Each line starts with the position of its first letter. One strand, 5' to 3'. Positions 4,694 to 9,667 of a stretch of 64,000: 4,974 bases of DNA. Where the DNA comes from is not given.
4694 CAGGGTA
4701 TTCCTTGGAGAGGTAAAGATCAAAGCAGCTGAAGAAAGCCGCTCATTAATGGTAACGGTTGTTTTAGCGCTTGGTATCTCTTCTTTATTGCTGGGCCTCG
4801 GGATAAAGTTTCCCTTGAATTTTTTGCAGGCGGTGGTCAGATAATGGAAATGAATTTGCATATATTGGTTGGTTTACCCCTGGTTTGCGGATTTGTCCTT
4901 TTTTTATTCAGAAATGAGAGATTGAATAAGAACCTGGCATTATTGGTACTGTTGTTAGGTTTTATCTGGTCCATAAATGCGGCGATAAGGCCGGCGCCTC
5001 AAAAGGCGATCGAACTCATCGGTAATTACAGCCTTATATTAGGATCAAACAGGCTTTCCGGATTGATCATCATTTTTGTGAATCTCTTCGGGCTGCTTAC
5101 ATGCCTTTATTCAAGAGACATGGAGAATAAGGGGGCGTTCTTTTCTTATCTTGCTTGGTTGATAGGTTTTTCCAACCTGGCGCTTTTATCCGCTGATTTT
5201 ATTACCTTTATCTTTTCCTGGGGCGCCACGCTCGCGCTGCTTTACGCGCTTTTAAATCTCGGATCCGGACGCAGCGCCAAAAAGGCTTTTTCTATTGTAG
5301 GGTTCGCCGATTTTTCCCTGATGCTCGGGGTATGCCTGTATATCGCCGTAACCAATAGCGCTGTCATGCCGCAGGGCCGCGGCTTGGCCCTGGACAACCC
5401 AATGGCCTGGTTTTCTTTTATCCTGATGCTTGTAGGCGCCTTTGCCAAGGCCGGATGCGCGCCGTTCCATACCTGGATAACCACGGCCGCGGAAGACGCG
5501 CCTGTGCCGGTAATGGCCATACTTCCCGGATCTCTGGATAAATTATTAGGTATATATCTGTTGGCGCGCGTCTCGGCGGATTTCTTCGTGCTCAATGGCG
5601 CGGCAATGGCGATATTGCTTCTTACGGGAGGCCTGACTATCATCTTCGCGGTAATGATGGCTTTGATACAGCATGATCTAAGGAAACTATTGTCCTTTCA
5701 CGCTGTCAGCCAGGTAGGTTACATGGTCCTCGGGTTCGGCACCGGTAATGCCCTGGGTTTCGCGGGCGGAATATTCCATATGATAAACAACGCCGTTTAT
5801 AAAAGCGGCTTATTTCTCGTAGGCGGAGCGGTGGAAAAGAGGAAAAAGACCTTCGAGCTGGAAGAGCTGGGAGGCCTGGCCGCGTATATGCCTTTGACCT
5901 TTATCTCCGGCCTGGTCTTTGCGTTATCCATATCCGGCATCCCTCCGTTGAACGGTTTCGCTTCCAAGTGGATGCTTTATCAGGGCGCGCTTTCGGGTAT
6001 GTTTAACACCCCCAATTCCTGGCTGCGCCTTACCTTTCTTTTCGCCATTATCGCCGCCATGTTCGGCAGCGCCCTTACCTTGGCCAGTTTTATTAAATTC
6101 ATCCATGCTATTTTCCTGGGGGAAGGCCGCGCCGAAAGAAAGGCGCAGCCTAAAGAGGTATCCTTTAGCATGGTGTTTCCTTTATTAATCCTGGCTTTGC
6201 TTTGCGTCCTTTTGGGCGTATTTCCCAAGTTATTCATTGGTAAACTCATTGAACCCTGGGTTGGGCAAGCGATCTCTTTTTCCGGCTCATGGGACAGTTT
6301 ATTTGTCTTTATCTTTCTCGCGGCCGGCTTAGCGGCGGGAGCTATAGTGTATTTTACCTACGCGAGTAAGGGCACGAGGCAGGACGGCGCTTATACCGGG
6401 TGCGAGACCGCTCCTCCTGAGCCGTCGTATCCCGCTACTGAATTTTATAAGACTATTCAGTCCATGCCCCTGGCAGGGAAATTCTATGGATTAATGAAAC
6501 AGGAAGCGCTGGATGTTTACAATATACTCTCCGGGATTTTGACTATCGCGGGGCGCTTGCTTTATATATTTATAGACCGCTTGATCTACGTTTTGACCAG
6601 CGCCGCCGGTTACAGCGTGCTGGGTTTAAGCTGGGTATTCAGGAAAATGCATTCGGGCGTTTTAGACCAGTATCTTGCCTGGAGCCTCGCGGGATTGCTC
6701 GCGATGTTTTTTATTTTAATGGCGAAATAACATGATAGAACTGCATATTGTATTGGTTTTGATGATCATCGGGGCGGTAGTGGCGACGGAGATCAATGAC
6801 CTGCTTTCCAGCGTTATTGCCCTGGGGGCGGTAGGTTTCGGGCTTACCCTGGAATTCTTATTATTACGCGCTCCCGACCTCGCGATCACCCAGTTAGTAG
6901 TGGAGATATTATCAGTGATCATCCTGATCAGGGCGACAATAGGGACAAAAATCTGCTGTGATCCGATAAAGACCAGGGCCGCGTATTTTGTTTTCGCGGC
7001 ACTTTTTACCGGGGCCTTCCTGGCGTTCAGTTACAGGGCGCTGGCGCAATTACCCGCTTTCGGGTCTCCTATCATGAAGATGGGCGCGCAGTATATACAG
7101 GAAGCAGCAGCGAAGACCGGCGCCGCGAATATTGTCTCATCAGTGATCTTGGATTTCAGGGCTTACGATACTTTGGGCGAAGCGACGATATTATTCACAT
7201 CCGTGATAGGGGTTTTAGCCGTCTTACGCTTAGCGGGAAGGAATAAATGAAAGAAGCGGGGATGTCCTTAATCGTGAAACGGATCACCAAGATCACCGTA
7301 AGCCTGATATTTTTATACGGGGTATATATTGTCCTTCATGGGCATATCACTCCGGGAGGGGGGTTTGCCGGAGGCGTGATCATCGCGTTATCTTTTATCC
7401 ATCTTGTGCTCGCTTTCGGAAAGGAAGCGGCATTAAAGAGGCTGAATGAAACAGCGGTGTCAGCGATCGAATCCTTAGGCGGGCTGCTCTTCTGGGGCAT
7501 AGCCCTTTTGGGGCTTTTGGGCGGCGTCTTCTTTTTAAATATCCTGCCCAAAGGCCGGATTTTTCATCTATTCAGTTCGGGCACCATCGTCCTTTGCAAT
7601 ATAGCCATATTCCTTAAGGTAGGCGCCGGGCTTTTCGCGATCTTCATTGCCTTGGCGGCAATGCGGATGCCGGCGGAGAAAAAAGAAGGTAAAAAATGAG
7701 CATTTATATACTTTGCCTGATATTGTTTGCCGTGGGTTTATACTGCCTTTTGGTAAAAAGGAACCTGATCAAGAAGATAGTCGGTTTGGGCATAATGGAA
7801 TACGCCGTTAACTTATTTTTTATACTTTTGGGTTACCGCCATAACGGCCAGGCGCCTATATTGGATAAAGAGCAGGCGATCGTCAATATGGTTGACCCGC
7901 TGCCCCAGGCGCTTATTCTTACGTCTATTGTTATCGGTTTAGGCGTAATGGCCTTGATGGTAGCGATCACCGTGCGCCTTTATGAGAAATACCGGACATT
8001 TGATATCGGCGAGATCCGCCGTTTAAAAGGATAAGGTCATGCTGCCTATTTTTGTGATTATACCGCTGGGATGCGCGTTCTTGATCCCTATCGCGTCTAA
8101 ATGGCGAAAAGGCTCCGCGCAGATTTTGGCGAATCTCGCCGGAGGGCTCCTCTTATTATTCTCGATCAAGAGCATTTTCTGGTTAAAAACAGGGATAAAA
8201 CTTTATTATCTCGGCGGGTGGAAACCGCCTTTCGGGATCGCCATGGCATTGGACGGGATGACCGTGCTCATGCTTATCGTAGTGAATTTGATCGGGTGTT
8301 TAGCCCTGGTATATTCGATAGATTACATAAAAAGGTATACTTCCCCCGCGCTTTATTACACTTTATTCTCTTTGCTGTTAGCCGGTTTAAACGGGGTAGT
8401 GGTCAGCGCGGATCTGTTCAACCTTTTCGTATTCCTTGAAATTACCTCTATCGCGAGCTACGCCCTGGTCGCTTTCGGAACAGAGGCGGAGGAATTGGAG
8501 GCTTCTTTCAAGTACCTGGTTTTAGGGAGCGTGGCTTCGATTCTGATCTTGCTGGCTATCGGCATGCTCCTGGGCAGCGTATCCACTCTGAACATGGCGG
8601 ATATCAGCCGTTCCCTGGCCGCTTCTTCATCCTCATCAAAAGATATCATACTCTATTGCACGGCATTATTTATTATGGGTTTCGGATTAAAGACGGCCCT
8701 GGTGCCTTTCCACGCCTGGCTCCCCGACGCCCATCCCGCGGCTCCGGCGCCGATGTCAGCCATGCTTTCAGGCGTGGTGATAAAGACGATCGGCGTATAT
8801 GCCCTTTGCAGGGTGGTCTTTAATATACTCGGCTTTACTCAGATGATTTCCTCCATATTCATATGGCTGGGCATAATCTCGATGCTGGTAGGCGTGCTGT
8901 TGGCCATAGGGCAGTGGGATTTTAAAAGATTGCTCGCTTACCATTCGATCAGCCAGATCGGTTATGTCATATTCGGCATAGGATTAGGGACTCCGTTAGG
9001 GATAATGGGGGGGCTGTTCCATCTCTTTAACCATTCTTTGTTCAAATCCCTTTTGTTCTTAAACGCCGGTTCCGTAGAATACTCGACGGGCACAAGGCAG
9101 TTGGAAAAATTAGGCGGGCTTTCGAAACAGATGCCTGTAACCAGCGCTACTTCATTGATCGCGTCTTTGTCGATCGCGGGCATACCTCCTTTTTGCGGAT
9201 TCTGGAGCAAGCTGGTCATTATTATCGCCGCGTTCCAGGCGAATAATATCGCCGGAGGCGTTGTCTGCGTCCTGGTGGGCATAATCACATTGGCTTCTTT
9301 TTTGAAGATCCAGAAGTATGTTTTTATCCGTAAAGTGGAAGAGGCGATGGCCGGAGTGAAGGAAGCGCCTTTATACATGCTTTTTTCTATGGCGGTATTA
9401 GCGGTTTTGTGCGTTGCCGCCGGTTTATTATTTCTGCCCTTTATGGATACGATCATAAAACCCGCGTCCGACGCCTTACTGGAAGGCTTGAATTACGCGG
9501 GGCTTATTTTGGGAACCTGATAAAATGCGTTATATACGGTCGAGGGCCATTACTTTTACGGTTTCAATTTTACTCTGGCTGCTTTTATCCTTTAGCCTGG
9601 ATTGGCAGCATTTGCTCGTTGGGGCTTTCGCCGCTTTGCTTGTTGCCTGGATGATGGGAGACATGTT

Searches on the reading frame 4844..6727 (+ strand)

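Call 74: search_protein_families(library=pfam, proteins=[window:4844-6727:+], max_evalue=0.0001)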
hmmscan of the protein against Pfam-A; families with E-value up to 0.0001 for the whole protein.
window:4844-6727:+ (628 aa): 1 family
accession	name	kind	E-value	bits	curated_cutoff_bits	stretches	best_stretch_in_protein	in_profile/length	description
PF00361.26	Proton_antipo_M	-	4.3e-46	157.9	21.5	1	116-386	1-279/294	NADH:quinone oxidoreductase/Mrp antiporter, TM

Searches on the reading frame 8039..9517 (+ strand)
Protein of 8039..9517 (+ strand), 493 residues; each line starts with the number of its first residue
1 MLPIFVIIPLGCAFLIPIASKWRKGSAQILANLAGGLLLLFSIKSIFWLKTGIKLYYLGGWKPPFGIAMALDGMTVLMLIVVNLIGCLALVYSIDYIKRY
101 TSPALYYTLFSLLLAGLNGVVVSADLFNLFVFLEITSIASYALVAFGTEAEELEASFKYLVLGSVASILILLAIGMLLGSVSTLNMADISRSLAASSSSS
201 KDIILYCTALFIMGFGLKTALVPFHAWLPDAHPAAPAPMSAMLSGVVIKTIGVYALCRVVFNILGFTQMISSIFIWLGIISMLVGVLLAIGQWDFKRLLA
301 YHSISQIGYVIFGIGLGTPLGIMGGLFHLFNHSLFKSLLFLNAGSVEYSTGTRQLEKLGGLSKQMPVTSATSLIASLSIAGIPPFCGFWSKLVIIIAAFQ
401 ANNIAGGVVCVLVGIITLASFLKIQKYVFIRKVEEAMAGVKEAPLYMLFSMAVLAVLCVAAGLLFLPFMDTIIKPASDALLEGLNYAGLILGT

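Call 74: search_protein_families(library=pfam, proteins=[window:8039-9517:+], max_evalue=0.0001)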
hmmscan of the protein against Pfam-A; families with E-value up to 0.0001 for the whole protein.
window:8039-9517:+ (493 aa): 3 families
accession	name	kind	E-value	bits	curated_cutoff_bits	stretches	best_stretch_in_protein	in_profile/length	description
PF00361.26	Proton_antipo_M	-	9.9e-71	238.8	21.5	1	123-416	1-293/294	NADH:quinone oxidoreductase/Mrp antiporter, TM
PF10125.14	NADHdeh_related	-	2.5e-07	30.8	27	1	118-237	82-194/218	NADH dehydrogenase I, subunit N related protein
PF00662.26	Proton_antipo_N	-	6.1e-07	29.7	24.5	1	67-100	11-44/51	NADH-Ubiquinone oxidoreductase (complex I), chain 5 N-terminus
